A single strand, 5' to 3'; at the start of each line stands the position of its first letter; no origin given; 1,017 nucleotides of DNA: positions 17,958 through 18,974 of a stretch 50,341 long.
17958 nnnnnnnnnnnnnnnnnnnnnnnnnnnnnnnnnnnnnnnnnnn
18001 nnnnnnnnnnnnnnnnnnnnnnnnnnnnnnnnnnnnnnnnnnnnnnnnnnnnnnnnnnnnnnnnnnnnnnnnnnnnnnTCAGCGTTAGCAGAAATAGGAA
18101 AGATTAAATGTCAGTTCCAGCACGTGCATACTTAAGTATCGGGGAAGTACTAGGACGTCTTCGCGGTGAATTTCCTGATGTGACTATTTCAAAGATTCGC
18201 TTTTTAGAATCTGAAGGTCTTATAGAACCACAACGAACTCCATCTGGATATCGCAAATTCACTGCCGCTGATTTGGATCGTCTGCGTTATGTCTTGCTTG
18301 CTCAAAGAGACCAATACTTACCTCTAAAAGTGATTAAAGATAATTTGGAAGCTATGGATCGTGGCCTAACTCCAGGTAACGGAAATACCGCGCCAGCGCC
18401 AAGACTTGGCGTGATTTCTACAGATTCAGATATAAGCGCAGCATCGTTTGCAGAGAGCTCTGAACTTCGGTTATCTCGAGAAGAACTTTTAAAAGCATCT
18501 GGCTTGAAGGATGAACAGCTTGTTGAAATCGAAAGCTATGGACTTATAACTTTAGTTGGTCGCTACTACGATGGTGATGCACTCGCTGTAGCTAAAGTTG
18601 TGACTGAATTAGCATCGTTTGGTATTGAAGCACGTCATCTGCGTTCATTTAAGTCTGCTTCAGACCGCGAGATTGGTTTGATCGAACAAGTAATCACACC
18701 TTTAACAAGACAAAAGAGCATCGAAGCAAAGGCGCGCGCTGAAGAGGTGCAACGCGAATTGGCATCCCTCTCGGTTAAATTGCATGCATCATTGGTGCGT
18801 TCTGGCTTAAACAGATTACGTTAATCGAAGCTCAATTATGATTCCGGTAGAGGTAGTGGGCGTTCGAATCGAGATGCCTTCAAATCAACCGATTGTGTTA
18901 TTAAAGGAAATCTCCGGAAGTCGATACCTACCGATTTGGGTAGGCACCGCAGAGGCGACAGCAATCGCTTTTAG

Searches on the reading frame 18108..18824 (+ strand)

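Call 37: search_protein_families(library=pfam, proteins=[window:18108-18824:+], max_evalue=1)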
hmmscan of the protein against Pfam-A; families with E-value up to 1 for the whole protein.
window:18108-18824:+ (238 aa): 4 families
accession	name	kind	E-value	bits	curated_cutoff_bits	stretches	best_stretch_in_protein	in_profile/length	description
PF13411.12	MerR_1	-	2.8e-11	43.8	21.6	1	25-81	12-67/69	MerR HTH family regulatory protein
PF00376.29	MerR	-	6.1e-09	36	28.2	1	21-51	7-38/38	MerR family regulatory protein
PF13591.12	MerR_2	-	0.0044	17.2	29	0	25-71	12-57/84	MerR HTH family regulatory protein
PF15784.10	GPS2_interact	-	0.034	15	27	0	186-217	40-72/92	G-protein pathway suppressor 2-interacting domain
